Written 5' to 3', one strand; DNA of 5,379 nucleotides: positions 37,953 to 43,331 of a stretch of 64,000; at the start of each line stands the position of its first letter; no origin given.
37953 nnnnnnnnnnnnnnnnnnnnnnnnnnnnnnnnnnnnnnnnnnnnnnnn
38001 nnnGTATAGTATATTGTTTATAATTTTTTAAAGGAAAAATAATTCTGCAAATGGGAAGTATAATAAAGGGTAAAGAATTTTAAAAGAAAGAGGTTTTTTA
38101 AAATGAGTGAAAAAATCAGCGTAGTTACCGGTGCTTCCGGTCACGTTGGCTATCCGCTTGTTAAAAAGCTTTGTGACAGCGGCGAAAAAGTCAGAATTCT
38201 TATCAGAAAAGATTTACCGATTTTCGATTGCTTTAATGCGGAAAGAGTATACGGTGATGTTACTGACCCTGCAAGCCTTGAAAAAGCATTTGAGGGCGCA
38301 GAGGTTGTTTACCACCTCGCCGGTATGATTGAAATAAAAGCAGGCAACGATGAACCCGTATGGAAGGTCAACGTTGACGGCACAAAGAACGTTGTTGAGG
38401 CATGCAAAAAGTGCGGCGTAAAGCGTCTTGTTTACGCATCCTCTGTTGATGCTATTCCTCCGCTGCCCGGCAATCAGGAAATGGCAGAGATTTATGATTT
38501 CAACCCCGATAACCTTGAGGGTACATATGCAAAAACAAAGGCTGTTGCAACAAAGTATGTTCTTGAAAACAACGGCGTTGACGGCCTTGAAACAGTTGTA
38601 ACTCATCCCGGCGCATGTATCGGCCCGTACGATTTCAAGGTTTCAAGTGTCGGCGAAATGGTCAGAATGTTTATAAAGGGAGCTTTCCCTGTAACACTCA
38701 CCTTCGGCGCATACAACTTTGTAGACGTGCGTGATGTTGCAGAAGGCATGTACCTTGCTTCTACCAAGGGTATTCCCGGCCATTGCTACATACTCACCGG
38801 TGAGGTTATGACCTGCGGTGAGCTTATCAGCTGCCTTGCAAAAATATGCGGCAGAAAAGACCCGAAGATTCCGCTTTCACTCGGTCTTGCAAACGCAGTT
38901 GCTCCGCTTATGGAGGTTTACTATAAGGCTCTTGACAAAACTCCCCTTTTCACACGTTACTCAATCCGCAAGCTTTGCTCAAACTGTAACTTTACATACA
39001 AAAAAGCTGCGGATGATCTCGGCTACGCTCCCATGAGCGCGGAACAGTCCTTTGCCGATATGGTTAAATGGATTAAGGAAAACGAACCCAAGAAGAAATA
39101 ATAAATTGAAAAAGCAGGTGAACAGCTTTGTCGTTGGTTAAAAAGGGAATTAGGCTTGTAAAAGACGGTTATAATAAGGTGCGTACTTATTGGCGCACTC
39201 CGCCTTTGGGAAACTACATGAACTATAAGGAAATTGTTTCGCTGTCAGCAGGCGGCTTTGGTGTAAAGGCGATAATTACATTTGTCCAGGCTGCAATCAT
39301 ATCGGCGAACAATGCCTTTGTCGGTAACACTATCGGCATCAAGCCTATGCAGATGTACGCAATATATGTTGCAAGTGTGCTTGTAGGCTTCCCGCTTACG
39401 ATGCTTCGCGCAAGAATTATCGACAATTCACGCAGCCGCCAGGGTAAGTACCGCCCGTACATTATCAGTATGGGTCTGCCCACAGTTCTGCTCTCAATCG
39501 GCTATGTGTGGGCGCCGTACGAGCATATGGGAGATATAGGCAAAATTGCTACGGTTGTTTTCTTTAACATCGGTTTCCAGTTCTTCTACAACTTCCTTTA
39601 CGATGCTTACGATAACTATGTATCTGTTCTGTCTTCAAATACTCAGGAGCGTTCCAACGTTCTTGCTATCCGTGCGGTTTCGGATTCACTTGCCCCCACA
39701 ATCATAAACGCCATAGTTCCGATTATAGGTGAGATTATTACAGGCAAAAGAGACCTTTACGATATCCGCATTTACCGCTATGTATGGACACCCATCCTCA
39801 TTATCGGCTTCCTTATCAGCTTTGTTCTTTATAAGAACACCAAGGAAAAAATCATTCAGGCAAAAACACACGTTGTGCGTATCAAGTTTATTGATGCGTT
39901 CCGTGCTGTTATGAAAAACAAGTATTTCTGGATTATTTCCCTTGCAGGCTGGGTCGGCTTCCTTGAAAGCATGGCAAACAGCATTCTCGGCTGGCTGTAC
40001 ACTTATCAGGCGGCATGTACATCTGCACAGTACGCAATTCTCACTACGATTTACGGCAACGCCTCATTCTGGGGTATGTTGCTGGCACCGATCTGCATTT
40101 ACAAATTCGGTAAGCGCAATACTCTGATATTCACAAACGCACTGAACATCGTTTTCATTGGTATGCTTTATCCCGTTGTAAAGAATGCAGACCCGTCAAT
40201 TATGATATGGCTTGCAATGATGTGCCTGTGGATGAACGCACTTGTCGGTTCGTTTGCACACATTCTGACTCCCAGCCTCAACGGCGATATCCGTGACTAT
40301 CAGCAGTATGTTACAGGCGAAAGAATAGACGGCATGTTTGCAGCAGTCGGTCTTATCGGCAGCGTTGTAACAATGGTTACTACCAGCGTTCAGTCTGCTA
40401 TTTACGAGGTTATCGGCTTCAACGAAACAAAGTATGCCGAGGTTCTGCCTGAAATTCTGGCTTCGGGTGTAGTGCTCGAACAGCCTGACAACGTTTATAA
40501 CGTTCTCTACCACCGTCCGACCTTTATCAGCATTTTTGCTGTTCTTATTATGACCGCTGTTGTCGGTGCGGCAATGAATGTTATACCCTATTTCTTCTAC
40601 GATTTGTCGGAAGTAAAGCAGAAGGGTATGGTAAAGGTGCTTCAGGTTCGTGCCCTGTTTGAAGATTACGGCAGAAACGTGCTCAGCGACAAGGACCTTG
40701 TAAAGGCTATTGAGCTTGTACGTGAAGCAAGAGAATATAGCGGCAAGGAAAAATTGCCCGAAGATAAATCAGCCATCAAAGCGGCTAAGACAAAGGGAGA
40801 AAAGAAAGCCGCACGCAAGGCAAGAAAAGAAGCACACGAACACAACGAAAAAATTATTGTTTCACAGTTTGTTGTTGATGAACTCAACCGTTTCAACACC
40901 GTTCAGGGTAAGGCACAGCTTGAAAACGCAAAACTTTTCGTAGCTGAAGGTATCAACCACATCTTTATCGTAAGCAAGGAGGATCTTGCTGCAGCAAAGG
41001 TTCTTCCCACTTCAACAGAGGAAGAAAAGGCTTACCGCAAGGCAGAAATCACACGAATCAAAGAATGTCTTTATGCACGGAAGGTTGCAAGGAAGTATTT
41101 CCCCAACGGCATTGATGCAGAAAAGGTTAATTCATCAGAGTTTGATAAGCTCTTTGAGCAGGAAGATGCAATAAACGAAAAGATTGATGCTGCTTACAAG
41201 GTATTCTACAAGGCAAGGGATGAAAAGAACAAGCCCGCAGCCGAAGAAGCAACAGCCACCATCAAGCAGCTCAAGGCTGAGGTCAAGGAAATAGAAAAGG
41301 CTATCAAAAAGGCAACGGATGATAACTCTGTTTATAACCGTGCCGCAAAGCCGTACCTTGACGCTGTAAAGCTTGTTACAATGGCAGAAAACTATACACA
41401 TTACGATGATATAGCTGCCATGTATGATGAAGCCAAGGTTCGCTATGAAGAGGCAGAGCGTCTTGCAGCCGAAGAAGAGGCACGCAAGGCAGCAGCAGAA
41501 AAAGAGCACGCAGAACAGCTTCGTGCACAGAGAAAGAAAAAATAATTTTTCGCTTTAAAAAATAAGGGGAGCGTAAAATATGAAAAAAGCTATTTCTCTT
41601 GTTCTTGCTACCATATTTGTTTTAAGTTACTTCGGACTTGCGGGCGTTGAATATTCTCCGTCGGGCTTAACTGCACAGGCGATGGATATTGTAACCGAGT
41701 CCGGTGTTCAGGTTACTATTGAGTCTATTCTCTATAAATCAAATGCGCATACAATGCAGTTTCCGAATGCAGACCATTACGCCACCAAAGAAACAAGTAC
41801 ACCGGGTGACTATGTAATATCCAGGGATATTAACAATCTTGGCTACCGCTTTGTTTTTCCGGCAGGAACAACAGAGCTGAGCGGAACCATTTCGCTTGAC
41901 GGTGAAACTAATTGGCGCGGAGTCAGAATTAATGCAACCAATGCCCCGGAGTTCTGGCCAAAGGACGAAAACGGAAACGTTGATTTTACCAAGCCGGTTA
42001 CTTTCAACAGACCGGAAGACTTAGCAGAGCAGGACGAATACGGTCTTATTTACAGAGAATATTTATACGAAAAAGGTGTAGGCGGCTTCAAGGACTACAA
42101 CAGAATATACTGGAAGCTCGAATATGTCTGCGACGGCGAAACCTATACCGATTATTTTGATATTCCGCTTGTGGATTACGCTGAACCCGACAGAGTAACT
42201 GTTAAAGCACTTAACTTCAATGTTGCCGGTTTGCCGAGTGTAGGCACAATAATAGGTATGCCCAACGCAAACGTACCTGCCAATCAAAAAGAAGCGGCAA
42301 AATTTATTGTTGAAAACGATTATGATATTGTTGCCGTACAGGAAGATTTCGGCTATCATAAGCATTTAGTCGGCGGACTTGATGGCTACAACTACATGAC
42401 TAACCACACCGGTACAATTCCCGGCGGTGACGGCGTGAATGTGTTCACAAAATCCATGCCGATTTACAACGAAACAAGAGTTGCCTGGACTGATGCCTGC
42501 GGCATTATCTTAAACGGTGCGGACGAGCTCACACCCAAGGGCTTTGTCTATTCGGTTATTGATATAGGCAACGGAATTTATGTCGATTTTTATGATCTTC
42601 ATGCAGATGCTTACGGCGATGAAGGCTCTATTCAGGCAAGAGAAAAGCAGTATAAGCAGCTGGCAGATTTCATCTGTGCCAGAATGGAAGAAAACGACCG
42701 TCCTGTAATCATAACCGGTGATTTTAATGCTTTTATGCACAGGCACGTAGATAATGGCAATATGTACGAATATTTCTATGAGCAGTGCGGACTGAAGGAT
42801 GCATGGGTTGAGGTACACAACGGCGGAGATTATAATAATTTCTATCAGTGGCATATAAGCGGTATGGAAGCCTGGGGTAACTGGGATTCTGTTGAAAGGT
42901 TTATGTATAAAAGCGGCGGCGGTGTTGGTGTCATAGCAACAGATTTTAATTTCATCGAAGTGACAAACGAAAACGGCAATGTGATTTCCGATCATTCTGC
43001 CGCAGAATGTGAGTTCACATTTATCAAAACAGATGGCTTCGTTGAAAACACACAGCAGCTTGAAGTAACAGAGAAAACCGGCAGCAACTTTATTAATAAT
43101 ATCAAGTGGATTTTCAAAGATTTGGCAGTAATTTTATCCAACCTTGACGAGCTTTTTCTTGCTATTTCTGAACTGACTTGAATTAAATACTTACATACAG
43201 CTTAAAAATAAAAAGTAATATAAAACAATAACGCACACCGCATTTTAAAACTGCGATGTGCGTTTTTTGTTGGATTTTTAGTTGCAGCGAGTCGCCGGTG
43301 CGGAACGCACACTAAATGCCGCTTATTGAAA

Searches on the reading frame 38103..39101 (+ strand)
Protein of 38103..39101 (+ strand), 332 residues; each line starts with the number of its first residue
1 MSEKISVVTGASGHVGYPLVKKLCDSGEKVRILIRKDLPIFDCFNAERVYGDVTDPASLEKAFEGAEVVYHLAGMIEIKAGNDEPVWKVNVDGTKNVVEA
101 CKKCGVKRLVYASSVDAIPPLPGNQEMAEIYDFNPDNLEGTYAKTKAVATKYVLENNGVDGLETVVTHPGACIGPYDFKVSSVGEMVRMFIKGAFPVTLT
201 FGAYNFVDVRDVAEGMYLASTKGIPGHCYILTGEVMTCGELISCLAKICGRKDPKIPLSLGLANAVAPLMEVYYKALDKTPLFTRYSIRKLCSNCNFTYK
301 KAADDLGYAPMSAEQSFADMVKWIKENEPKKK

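Call 67: search_protein_families(library=pfam, proteins=[window:38103-39101:+], max_evalue=0.00001)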
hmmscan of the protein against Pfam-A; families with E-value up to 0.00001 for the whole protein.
window:38103-39101:+ (332 aa): 8 families
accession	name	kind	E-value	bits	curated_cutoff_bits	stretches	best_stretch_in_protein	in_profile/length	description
PF01073.25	3Beta_HSD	-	1.3e-31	110.2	22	1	7-187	1-196/280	3-beta hydroxysteroid dehydrogenase/isomerase family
PF01370.27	Epimerase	-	1.1e-30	107.2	20.9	1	7-226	2-234/240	NAD dependent epimerase/dehydratase family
PF13460.12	NAD_binding_10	-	8.2e-18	65.4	27.2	1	10-158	1-135/184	NAD(P)H-binding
PF16363.11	GDP_Man_Dehyd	-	3.4e-17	63.3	27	1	8-249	2-266/332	GDP-mannose 4,6 dehydratase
PF07993.18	NAD_binding_4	-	2.5e-14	53.5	20.1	1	57-180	80-210/258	Male sterility protein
PF05368.20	NmrA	-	1.9e-13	51.1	27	1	7-114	6-107/298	NmrA-like family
PF02719.21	Polysacc_synt_2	-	1.7e-11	44.3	20.2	1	7-120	2-134/293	Polysaccharide biosynthesis protein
PF04321.23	RmlD_sub_bind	-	2.5e-09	37.1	27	1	7-156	4-139/287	RmlD substrate binding domain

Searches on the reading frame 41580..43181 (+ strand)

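Call 31: search_protein_families(library=pfam, proteins=[window:41580-43181:+])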
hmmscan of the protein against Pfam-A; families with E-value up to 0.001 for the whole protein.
window:41580-43181:+ (533 aa): 1 family
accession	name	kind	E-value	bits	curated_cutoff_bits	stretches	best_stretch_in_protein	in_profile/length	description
PF03372.29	Exo_endo_phos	-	2.6e-08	34.3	24.5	1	212-386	2-163/225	Endonuclease/Exonuclease/phosphatase family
